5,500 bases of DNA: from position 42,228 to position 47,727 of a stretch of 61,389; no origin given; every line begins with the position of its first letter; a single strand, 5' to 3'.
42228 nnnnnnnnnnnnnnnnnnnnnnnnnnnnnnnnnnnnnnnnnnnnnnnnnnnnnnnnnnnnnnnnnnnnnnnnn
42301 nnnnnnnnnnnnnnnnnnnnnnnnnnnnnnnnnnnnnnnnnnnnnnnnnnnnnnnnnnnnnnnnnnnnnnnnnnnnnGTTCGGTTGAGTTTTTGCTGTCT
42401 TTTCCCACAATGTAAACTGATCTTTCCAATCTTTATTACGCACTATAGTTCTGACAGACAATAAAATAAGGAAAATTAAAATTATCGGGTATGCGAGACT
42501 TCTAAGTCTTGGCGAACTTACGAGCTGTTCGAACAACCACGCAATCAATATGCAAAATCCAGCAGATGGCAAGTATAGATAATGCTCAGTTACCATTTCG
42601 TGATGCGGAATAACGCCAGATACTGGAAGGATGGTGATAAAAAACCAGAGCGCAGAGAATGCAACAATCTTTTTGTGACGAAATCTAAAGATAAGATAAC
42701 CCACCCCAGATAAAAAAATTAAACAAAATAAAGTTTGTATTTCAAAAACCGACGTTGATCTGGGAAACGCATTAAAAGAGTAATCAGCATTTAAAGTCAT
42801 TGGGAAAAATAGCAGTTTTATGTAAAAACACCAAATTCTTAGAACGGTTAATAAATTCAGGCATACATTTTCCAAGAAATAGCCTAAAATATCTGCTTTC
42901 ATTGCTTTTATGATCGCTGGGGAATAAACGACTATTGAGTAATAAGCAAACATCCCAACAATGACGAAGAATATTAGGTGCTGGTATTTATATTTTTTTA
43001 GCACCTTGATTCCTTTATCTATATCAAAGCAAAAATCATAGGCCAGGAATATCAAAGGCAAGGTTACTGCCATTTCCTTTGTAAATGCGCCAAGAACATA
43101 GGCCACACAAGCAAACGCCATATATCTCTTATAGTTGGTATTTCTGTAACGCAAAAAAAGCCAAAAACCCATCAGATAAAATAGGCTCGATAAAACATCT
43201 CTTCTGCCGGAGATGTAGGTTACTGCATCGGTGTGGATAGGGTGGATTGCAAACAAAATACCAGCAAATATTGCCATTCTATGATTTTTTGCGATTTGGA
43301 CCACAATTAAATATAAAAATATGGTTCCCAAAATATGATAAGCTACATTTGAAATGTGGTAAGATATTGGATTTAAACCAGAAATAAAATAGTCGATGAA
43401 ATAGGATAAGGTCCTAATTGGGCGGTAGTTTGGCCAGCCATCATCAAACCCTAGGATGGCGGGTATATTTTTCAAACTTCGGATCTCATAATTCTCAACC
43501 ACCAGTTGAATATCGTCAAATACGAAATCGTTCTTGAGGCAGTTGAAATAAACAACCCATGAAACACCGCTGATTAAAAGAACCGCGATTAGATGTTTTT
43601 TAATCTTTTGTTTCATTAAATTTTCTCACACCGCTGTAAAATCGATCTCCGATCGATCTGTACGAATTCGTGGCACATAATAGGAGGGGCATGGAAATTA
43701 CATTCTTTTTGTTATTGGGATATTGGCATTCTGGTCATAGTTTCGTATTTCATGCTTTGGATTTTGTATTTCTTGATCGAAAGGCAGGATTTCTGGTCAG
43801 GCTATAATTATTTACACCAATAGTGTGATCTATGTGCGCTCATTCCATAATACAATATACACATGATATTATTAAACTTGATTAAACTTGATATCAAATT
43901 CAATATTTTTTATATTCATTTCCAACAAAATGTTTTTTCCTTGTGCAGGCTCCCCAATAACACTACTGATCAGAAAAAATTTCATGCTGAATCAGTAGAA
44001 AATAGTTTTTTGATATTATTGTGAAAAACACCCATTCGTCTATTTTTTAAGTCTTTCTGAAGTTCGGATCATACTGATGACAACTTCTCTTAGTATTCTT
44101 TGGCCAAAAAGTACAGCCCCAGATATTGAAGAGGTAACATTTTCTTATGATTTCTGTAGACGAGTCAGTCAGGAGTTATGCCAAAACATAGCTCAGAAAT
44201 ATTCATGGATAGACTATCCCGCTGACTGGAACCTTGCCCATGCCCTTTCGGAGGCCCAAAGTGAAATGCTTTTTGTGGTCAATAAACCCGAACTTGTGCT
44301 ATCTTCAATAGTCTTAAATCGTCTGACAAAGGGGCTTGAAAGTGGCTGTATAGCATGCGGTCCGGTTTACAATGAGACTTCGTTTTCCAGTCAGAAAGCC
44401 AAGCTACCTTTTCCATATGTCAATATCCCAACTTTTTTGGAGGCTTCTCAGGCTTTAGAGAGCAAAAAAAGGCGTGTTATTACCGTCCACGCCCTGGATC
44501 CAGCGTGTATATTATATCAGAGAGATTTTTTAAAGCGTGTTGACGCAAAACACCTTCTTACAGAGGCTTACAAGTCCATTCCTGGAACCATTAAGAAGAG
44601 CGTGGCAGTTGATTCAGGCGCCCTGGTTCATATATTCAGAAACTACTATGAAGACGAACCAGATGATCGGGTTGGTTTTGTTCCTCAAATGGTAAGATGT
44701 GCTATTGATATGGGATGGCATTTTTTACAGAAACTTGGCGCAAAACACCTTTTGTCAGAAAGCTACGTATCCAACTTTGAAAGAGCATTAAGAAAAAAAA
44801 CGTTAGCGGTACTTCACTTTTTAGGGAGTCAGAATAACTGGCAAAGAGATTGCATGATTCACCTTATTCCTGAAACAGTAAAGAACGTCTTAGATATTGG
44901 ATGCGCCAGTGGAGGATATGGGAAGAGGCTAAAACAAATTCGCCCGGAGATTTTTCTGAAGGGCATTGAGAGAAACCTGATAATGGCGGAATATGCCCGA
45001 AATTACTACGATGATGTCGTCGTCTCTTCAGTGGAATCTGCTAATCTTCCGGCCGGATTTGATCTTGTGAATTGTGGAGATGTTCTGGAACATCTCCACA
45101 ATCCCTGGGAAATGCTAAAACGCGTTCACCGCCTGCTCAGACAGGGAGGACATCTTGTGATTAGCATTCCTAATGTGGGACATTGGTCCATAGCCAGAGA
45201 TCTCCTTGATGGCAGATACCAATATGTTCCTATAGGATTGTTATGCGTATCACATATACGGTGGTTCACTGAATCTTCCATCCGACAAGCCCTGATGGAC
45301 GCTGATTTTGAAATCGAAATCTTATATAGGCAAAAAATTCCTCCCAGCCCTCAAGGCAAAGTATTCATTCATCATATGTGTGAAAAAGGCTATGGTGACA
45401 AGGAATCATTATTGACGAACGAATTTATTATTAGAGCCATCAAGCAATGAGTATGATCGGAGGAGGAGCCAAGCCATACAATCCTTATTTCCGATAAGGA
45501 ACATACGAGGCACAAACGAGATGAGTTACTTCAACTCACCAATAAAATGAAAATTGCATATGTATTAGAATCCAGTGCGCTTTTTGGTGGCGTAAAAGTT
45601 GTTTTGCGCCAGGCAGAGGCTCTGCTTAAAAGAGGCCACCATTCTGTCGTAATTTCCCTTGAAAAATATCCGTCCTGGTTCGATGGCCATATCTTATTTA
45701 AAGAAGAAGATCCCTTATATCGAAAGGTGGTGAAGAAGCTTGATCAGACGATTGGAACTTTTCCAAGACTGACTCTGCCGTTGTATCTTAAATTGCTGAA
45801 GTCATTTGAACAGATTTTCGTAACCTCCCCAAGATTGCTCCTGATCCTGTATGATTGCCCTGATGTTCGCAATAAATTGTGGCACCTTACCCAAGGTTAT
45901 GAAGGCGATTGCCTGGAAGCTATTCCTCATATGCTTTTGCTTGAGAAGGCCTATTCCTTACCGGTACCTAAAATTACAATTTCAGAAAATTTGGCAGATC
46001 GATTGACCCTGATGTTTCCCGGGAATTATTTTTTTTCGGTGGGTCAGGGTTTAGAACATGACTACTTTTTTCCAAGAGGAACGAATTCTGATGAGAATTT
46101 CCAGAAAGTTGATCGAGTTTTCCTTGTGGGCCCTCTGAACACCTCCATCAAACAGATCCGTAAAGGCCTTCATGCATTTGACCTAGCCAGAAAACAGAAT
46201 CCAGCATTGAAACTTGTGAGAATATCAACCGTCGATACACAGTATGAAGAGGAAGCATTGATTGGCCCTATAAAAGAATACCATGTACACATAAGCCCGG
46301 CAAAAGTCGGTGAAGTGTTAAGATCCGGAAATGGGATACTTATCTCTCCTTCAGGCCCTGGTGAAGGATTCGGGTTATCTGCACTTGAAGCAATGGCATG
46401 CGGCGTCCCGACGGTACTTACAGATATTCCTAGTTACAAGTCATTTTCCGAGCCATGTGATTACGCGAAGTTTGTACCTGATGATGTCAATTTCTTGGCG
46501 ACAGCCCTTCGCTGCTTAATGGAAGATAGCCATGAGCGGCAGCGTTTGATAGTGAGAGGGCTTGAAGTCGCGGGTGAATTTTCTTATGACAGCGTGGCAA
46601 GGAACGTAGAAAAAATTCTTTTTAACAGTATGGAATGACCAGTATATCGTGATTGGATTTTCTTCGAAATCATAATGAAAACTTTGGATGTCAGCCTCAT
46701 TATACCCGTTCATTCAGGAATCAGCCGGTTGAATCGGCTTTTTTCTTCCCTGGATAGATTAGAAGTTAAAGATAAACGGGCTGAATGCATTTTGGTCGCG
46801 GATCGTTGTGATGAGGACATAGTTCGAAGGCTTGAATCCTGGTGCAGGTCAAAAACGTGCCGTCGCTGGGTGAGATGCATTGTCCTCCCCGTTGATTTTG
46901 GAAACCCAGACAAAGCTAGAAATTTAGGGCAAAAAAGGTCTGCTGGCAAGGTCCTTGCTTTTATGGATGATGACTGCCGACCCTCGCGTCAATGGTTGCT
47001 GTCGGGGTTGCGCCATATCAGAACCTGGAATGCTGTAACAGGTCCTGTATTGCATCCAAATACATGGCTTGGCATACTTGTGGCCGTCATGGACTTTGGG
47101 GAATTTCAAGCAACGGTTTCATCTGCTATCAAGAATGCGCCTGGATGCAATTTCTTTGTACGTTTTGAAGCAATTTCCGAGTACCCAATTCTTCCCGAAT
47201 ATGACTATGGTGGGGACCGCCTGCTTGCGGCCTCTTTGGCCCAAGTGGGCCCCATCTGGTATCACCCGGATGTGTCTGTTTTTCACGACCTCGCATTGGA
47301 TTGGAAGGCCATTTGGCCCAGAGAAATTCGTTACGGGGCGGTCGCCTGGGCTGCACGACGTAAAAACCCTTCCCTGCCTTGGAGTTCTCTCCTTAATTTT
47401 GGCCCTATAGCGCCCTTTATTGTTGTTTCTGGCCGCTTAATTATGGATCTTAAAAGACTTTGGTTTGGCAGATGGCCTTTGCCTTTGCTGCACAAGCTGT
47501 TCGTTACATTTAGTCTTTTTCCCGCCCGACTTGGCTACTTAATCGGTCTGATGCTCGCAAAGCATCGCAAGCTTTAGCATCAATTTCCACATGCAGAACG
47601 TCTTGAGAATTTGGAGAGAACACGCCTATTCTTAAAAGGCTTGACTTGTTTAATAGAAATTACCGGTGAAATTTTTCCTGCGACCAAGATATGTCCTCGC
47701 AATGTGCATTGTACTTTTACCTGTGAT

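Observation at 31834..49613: Island cargo: two Thr-tract, S74-chaperone fibre-like secreted proteins bracket a 14-kb glycosylation block with a GtrB-like plus TMTC-like (GT-C/TPR) pair; candidate protein O-glycosylation / surface-fibre system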

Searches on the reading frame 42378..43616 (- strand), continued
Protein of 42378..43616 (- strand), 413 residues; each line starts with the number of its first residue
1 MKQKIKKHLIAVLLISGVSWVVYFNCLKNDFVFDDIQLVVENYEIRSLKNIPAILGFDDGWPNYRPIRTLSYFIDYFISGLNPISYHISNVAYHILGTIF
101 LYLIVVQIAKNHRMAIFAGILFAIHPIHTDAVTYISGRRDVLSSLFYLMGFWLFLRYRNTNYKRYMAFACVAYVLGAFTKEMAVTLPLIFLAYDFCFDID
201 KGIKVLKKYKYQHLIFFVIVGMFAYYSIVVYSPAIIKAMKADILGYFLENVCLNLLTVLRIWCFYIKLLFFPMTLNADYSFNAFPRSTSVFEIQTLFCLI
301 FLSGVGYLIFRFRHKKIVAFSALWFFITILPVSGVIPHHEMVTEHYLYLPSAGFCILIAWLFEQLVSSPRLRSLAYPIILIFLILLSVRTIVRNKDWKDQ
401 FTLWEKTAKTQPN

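Call 46: fold_search(model_id=the predicted structure, library=pdb)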
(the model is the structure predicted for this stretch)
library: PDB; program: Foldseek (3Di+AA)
matches with E <= 10: 238; with E <= 0.001: 3
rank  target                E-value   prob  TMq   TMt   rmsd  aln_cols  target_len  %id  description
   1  8agc_A                2.7e-04  1.00  0.54  0.34  12.8       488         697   14  Structure of yeast oligosaccharylransferase complex with lipid-linked oligosaccharide and non-acceptor peptide bound (released 2022-12-07)
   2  5gmy_A                4.5e-04  1.00  0.53  0.28  14.1       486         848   14  Crystal structure of the Archaeoglobus fulgidus oligosaccharyltransferase (O29867_ARCFU) tethered with an acceptor pep (released 2017-02-01)
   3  8b6l_I                8.3e-04  1.00  0.48  0.31  15.1       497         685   12  Subtomogram average of the human Sec61-TRAP-OSTA-translocon (released 2022-12-07)
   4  5f15                  1.8e-03  1.00  0.47  0.37   9.9       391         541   17  Crystal Structure of ArnT from Cupriavidus metallidurans bound to Undecaprenyl phosphate (released 2016-02-17)
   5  6s7t_A                2.1e-03  1.00  0.57  0.35  15.4       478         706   13  Cryo-EM structure of human oligosaccharyltransferase complex OST-B (released 2019-12-18)
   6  8age_A                2.3e-03  1.00  0.58  0.38  11.5       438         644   11  Structure of yeast oligosaccharylransferase complex with acceptor peptide bound (released 2022-12-07)
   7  9n9j_I                2.6e-03  1.00  0.51  0.32  15.0       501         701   14  Structure of a GRP94 folding intermediate engaged with a CCDC134- and FKBP11-bound secretory translocon (released 2025-11-19)
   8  9i5k_A                3.0e-03  1.00  0.54  0.45  12.3       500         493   11  Structure of the Chaetomium thermophilum Pmt4 homodimer (C2 symmetry) (released 2025-12-24)
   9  6s7o_A                5.4e-03  1.00  0.51  0.34  15.0       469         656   12  Cryo-EM structure of human oligosaccharyltransferase complex OST-A (released 2019-12-18)
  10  5ezm                  5.9e-03  1.00  0.48  0.38  12.4       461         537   13  Crystal Structure of ArnT from Cupriavidus metallidurans in the apo state (released 2016-02-17)
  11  6ftg_5                8.8e-03  1.00  0.52  0.35  14.8       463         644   13  Subtomogram average of OST-containing ribosome-translocon complexes from canine rough microsomal membranes (released 2018-03-21)
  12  7zli_A                1.7e-02  1.00  0.54  0.36  11.6       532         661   12  Cryo-EM structure of C-mannosyltransferase CeDPY19, in complex with Dol25-P-Man and bound to CMT2-Fab and anti-Fab nan (released 2023-01-11)
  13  8agb_A                2.0e-02  1.00  0.50  0.34  14.1       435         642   13  Structure of yeast oligosaccharylransferase complex with lipid-linked oligosaccharide bound (released 2022-12-07)
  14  9e6i_B                2.0e-02  1.00  0.36  0.22   8.0       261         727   14  Cryo-EM structure of Saccharomyces cerevisiae Pmt4-Ccw5 complex (released 2025-10-15)
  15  7zlg_A                2.0e-02  1.00  0.54  0.36  11.4       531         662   13  Cryo-EM structure of C-mannosyltransferase CeDPY19, in complex with acceptor peptide and bound to CMT2-Fab and anti-Fa (released 2023-01-11)
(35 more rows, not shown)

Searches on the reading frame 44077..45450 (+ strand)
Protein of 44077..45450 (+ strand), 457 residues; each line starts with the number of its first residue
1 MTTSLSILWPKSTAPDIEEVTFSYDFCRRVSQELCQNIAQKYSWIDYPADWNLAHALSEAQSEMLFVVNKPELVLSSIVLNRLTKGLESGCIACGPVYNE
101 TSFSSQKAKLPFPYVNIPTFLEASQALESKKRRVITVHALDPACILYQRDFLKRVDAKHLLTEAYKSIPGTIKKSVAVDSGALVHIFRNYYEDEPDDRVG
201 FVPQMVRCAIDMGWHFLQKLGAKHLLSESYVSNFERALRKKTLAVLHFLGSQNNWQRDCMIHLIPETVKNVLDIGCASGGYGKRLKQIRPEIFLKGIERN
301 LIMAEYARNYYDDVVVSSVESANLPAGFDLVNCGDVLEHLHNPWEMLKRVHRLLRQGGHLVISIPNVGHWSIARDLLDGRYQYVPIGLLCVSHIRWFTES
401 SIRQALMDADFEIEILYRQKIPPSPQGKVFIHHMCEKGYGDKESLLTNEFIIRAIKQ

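Call 4: search_protein_families(library=pfam, proteins=[window:44077-45450:+], max_evalue=0.01)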
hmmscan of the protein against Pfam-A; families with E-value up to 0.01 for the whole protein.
window:44077-45450:+ (457 aa): 10 families
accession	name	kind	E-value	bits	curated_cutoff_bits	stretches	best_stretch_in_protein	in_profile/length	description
PF13489.12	Methyltransf_23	-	5.9e-18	65.6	27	1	265-413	20-161/164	Methyltransferase domain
PF08241.18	Methyltransf_11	-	6.8e-12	46.3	21.2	1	272-362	1-95/95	Methyltransferase domain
PF13847.12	Methyltransf_31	-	5.9e-11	42.7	27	1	269-366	5-113/145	Methyltransferase domain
PF08242.18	Methyltransf_12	-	1.3e-10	42.3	30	1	272-360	1-98/98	Methyltransferase domain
PF13649.12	Methyltransf_25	-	8.2e-09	36.5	27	1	271-358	1-97/97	Methyltransferase domain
PF07021.18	MetW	-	1.3e-06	28.6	21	1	262-378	9-123/193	Methionine biosynthesis protein MetW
PF08003.17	Methyltransf_9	-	8.3e-06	25.4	23.8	1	251-363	100-218/315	Protein of unknown function (DUF1698)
PF05219.18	DREV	-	1.5e-05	24.7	26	1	266-364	93-188/265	DREV methyltransferase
PF03141.22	Methyltransf_29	-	0.0029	16.7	23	1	265-368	115-223/506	Putative S-adenosyl-L-methionine-dependent methyltransferase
PF03291.22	mRNA_G-N7_MeTrfase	-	0.0044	16.6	26.6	0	222-328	10-121/315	mRNA (guanine-N(7))-methyltransferase domain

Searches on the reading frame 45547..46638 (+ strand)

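Call 5: search_protein_families(library=pfam, proteins=[window:45547-46638:+], max_evalue=0.01)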
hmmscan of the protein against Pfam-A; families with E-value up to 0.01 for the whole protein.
window:45547-46638:+ (363 aa): 4 families
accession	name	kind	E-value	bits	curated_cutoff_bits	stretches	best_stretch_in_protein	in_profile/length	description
PF00534.26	Glycos_transf_1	-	1.8e-11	44.3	26.4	1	192-337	19-168/172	Glycosyl transferases group 1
PF13692.12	Glyco_trans_1_4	-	3.5e-11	44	27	1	190-327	3-142/142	Glycosyl transferases group 1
PF20706.3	GT4-conflict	-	2.2e-05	24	26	1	186-292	195-311/385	Family 4 Glycosyltransferase in conflict systems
PF13524.12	Glyco_trans_1_2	-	0.00012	22.5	25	1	232-354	23-142/144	Glycosyl transferase-like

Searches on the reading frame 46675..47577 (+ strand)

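Call 5: search_protein_families(library=pfam, proteins=[window:46675-47577:+], max_evalue=0.01)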
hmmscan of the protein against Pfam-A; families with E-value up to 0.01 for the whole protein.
window:46675-47577:+ (300 aa): 1 family
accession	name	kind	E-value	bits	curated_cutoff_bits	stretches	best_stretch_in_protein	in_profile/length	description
PF00535.33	Glycos_transf_2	-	1.9e-10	41.4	23.3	1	7-122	1-112/168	Glycosyl transferase family 2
